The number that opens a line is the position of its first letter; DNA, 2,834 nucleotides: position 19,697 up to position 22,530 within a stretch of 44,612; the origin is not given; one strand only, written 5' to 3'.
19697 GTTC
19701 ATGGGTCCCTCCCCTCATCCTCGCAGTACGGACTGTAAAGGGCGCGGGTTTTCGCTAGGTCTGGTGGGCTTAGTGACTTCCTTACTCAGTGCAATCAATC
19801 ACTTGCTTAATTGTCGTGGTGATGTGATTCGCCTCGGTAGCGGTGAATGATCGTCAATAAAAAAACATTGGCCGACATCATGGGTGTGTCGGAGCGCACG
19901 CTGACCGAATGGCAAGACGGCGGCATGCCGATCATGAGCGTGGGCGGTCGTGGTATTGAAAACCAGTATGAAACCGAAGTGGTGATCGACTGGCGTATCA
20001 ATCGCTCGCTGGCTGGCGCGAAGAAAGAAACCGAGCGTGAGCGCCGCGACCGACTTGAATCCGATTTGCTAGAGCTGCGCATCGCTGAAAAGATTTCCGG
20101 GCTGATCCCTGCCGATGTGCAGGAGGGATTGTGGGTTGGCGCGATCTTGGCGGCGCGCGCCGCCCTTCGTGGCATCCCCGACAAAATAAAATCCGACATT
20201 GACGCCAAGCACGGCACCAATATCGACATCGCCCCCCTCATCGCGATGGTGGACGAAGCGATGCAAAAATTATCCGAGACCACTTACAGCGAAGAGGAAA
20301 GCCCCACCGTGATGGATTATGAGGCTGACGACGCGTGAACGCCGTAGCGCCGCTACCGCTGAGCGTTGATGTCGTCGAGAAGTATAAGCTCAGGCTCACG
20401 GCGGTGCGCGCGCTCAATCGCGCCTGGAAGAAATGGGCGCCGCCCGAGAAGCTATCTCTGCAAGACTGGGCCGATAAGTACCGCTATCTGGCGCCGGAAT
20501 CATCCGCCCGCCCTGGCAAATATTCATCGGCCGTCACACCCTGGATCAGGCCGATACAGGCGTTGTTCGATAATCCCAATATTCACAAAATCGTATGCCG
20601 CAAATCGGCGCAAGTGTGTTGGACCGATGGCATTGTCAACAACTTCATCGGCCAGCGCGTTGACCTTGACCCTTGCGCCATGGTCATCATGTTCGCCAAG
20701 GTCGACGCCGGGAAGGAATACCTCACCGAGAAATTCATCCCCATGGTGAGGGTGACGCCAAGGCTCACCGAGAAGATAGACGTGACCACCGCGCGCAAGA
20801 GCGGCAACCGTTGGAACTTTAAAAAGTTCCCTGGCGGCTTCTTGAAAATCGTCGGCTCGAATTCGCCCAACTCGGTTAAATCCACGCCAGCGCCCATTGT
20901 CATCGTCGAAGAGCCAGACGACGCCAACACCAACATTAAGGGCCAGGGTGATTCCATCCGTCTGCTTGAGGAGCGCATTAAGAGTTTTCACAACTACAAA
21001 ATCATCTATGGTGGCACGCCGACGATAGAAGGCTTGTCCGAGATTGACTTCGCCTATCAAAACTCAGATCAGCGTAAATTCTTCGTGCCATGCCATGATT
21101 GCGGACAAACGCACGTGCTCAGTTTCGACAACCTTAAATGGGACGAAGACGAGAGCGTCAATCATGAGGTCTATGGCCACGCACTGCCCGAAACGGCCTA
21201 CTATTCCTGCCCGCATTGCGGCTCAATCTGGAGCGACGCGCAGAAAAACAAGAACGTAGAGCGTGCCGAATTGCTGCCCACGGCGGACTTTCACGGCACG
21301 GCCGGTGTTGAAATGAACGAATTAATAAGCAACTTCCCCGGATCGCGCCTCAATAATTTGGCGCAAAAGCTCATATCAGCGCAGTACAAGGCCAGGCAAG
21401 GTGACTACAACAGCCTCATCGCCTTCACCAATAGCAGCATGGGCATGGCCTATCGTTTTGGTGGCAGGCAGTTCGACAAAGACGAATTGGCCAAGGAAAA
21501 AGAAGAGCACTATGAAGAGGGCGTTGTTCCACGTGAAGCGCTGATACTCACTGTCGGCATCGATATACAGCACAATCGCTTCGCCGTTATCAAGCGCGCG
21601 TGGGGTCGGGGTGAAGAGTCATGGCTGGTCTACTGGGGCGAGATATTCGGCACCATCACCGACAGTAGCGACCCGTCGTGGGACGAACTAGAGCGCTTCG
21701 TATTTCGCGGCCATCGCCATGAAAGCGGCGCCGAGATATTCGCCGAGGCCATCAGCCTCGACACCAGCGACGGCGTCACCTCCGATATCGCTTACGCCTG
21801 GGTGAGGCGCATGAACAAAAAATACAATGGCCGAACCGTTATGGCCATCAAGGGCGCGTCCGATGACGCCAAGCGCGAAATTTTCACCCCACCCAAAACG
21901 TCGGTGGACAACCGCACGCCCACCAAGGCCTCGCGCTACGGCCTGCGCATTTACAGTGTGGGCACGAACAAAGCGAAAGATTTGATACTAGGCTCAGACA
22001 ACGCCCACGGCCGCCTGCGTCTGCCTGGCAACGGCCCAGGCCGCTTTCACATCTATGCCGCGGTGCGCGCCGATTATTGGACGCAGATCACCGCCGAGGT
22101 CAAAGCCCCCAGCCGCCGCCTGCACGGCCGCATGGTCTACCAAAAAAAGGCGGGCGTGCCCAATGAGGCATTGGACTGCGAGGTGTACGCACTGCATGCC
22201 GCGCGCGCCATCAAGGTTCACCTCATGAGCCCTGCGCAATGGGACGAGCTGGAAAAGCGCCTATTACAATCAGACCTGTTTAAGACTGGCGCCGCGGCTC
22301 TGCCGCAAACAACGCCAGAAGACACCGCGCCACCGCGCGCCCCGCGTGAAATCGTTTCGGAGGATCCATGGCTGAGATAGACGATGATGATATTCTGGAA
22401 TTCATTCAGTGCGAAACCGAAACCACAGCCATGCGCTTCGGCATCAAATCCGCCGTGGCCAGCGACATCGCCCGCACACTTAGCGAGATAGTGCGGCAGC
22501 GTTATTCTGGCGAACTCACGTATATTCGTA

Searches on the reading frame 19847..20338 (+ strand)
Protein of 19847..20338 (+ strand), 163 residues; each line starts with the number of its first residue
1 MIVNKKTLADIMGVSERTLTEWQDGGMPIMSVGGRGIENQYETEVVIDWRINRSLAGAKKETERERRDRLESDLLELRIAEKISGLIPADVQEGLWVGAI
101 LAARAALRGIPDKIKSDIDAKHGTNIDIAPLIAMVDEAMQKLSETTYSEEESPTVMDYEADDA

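Call 46: search_protein_families(library=ncbifam, proteins=[window:19847-20338:+], max_evalue=0.001)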
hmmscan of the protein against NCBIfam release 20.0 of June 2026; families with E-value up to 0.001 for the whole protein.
window:19847-20338:+ (163 aa): 0 families

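Call 52: search_protein_families(library=phrogs, proteins=[window:19847-20338:+], max_evalue=0.00001)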
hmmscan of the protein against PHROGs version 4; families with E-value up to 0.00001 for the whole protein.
window:19847-20338:+ (163 aa): 2 families
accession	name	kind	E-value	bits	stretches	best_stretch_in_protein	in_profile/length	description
phrog_57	-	head and packaging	1.8e-24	87.7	1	1-152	11-179/199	terminase small subunit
phrog_141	-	head and packaging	5.3e-07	30.2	1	3-158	16-173/183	terminase small subunit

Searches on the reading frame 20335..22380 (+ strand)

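Call 19: search_protein_families(library=phrogs, proteins=[window:20335-22380:+], max_evalue=0.00001)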
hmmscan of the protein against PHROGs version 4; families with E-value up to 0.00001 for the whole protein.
window:20335-22380:+ (681 aa): 7 families
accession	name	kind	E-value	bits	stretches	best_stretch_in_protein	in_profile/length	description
phrog_15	-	head and packaging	2e-192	643.7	1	23-679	337-977/1330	terminase large subunit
phrog_21311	-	head and packaging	1.3e-26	94.8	1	123-312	4-188/218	terminase large subunit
phrog_675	-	head and packaging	4e-25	89.1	1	41-420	23-377/576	terminase large subunit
phrog_16406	-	unknown function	2.1e-16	60.7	1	350-629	126-388/601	-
phrog_15657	-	unknown function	6.3e-16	59.6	1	354-549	52-229/230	-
phrog_3028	-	unknown function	2.5e-13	51.4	1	459-646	8-175/203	-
phrog_3925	-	head and packaging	6.6e-10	39.9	1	42-140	42-137/150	terminase large subunit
